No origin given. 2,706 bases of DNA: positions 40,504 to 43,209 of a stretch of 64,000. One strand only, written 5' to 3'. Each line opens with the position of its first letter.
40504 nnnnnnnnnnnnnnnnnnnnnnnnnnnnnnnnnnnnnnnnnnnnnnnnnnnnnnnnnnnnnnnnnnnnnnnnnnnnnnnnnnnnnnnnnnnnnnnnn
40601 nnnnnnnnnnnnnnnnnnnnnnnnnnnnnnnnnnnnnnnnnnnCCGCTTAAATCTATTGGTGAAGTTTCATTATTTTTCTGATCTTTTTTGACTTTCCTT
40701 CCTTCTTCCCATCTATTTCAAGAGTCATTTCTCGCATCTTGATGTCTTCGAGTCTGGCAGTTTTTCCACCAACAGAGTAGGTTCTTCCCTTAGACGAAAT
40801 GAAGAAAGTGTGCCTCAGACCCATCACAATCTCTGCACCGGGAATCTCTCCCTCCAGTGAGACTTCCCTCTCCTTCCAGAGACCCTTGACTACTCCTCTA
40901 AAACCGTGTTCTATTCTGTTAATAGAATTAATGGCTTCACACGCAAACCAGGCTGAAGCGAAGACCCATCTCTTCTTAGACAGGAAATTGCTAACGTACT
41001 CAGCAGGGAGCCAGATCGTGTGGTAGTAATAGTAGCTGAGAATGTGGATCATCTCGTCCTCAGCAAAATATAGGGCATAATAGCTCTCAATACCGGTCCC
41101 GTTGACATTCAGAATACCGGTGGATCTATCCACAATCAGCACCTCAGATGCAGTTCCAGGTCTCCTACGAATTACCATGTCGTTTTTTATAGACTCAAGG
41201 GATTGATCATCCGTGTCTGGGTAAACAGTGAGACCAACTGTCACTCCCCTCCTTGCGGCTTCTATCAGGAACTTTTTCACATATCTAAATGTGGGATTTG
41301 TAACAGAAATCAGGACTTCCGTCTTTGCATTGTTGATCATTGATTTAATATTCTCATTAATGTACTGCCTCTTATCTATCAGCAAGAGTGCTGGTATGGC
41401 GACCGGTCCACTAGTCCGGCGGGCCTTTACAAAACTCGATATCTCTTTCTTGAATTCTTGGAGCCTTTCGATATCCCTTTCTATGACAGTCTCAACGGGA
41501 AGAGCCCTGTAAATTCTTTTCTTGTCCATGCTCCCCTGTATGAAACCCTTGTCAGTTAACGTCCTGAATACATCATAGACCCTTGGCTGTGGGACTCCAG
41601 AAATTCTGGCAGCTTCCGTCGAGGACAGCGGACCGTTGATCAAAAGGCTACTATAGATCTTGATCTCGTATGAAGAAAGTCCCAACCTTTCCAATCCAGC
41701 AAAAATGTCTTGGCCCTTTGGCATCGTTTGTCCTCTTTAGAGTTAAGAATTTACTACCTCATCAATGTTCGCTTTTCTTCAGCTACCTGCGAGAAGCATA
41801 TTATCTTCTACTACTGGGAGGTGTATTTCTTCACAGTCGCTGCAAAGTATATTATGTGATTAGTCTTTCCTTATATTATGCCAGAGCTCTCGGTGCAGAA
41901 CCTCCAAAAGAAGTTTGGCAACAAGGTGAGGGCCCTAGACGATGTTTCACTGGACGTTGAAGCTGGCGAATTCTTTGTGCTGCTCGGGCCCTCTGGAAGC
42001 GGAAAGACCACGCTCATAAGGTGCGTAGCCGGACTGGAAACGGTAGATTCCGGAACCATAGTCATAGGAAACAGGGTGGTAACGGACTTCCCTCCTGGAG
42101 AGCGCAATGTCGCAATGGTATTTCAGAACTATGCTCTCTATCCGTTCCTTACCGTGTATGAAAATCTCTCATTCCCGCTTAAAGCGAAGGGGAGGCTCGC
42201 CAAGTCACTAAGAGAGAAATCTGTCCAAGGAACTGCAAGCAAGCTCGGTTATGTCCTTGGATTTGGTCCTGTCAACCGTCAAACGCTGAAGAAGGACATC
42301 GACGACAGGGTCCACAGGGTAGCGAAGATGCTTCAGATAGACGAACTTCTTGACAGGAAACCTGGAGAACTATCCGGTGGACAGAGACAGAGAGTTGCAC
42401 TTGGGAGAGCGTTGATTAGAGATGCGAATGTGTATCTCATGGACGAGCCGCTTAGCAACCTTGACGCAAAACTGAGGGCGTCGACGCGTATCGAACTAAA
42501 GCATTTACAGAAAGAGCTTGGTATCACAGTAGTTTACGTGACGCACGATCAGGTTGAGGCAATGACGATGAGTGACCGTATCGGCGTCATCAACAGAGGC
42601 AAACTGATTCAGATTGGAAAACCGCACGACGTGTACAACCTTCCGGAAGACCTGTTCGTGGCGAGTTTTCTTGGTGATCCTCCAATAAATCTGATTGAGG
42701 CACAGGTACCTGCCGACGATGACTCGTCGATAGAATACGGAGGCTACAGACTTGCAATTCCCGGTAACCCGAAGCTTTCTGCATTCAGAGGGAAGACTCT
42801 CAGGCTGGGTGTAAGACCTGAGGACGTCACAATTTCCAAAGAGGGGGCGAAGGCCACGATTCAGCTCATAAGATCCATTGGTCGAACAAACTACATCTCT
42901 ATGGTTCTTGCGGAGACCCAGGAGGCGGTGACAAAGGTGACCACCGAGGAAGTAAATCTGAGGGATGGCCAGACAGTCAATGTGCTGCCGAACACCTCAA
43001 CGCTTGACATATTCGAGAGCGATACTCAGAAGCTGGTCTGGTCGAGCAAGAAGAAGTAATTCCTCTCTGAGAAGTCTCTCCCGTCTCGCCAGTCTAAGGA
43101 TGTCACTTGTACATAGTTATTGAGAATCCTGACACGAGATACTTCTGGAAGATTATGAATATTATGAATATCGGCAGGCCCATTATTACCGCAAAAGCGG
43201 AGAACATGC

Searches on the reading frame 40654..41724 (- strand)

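Call 10: search_protein_families(library=pfam, proteins=[window:40654-41724:-], max_evalue=0.01)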
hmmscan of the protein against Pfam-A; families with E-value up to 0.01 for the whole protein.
window:40654-41724:- (356 aa): 4 families
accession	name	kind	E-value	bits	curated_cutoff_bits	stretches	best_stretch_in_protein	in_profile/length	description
PF11495.14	Regulator_TrmB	-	5.2e-55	186.7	22.2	1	114-336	3-231/233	Archaeal transcriptional regulator TrmB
PF01978.25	TrmB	-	1.1e-18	67.3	25.6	1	11-78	1-68/68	Sugar-specific transcriptional regulator TrmB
PF13091.12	PLDc_2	-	0.0042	17.4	27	1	126-186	1-62/132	PLD-like domain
PF09339.16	HTH_IclR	-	0.008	16.4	22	0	31-63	17-49/52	IclR helix-turn-helix domain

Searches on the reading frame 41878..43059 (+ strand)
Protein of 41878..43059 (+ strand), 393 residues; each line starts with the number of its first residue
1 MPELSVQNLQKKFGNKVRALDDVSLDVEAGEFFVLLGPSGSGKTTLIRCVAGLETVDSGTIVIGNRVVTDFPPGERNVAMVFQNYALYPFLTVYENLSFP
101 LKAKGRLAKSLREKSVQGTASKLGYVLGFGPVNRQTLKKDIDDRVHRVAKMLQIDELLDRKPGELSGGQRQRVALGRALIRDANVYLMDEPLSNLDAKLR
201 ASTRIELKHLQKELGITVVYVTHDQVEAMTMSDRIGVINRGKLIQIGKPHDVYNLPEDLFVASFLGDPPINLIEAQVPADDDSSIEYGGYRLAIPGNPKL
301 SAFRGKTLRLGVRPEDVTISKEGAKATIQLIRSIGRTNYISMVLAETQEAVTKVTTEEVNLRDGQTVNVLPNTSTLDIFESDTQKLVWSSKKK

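Call 10: search_protein_families(library=pfam, proteins=[window:41878-43059:+], max_evalue=0.01)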
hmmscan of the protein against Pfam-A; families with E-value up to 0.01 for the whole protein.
window:41878-43059:+ (393 aa): 9 families
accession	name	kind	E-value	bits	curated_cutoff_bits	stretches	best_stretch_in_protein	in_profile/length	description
PF00005.33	ABC_tran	-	6e-33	114.8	25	1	20-192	1-136/137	ABC transporter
PF17912.7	OB_MalK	-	1.3e-07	32.8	27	1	266-317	1-53/53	MalK OB fold domain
PF13304.12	AAA_21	-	5.7e-07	30.3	27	0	32-53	1-22/304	AAA domain, putative AbiEii toxin, Type IV TA system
PF02463.25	SMC_N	-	1.8e-05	24.7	40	1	150-236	122-210/220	RecF/RecN/SMC N terminal domain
PF08402.16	TOBE_2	-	0.00088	19.8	21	1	310-369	1-66/76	TOBE domain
PF13191.12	AAA_16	-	0.0011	19.9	32.6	1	20-51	12-45/167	AAA ATPase domain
PF13476.12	AAA_23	-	0.0017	19.4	27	1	17-50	7-39/201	AAA domain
PF13555.12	AAA_29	-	0.0044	17.2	27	1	22-47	14-39/61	P-loop containing region of AAA domain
PF13401.12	AAA_22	-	0.005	17.6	27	0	31-64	6-33/130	AAA domain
